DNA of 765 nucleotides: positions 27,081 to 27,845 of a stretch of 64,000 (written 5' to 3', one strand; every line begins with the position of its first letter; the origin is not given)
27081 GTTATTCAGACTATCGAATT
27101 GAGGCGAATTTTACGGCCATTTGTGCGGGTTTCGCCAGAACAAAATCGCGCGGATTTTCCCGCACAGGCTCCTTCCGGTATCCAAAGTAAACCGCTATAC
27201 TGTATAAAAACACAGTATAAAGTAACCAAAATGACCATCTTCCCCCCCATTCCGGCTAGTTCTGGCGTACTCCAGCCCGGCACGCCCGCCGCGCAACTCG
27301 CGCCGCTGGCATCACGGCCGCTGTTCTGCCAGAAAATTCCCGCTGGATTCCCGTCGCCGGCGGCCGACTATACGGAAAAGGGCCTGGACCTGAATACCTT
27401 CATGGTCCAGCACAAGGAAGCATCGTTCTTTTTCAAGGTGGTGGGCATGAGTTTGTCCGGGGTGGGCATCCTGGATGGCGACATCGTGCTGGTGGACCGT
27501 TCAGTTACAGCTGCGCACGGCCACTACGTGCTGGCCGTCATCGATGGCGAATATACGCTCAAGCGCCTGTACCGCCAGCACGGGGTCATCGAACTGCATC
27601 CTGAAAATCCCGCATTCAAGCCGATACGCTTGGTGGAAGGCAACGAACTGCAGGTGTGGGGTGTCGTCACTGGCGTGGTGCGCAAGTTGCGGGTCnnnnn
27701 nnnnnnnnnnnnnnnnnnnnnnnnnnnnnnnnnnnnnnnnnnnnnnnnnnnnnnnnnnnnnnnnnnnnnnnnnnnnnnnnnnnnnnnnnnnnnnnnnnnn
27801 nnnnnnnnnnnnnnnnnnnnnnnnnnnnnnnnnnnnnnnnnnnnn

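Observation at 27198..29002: Phage-borne umuDC under a canonical LexA box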

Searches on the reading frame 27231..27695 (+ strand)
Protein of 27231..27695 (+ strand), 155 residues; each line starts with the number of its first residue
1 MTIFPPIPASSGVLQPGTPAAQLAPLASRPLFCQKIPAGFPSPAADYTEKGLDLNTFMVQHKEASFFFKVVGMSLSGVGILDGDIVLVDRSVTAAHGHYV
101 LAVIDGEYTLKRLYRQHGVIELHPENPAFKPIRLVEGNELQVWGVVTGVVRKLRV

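Call 7: search_protein_families(library=pfam, proteins=[window:27231-27695:+])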
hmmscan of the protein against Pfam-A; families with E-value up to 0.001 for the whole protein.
window:27231-27695:+ (155 aa): 1 family
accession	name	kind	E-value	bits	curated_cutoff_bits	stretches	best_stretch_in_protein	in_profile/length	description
PF00717.28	Peptidase_S24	-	9.2e-28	96.7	23.3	1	30-146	1-115/116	Peptidase S24-like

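Call 8: search_protein_families(library=ncbifam, proteins=[window:27231-27695:+])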
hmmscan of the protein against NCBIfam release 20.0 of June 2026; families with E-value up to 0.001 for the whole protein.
window:27231-27695:+ (155 aa): 3 families
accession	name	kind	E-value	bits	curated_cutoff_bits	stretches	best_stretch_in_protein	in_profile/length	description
NF007621.2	PRK10276.1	subfamily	2.2e-41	140.5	110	1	38-150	2-114/115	translesion error-prone DNA polymerase V autoproteolytic subunit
TIGR00498.1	lexA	equivalog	3.5e-26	92.1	110.95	1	35-153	85-202/203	transcriptional repressor LexA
NF051876.1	transXXX_HumD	equivalog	1.6e-17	63.7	120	1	39-151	2-116/129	HumD family translesion DNA polymerase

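Call 9: search_solved_structures(query=window:27231-27695:+, show_alignments=2)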
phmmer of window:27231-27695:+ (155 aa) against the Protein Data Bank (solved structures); distinct sequences matched with E-value up to 0.001: 26.
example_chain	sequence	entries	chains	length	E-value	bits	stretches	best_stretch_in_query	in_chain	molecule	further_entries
8gmt_B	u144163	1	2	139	4e-32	114.6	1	21-154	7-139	DNA polymerase V subunit UmuD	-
1umu_A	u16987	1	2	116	4.6e-29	104.7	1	39-151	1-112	UMUD'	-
1i4v_A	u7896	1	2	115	6e-29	104.3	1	40-154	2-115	UMUD' PROTEIN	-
1ay9_A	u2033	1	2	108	2.8e-24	89.1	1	46-154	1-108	UMUD PROTEIN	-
8gms_A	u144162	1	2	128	9e-17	64.7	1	34-151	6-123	LexA repressor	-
7b5g_A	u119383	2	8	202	6.4e-16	62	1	34-151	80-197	LexA repressor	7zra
7ocj_A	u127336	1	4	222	8e-16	61.6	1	35-151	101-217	LexA repressor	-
1jhc_A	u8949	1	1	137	8.2e-16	61.6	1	35-151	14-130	LEXA REPRESSOR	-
1jhh_A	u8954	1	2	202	1.7e-15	60.6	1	34-151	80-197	LEXA REPRESSOR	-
1jhe_A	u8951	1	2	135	2.3e-15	60.2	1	34-151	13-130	LEXA REPRESSOR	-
1jhf_A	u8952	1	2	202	2.8e-15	59.9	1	62-151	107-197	LEXA REPRESSOR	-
3jso_A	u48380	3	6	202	4.5e-15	59.2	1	34-151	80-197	LexA repressor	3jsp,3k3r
8trg_I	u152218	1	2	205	4.7e-15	59.1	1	34-151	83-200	LexA repressor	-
6a2r_A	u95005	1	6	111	2.6e-13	53.5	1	64-152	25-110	LexA repressor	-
6a2q_A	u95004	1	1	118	2.8e-13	53.4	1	64-152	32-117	LexA repressor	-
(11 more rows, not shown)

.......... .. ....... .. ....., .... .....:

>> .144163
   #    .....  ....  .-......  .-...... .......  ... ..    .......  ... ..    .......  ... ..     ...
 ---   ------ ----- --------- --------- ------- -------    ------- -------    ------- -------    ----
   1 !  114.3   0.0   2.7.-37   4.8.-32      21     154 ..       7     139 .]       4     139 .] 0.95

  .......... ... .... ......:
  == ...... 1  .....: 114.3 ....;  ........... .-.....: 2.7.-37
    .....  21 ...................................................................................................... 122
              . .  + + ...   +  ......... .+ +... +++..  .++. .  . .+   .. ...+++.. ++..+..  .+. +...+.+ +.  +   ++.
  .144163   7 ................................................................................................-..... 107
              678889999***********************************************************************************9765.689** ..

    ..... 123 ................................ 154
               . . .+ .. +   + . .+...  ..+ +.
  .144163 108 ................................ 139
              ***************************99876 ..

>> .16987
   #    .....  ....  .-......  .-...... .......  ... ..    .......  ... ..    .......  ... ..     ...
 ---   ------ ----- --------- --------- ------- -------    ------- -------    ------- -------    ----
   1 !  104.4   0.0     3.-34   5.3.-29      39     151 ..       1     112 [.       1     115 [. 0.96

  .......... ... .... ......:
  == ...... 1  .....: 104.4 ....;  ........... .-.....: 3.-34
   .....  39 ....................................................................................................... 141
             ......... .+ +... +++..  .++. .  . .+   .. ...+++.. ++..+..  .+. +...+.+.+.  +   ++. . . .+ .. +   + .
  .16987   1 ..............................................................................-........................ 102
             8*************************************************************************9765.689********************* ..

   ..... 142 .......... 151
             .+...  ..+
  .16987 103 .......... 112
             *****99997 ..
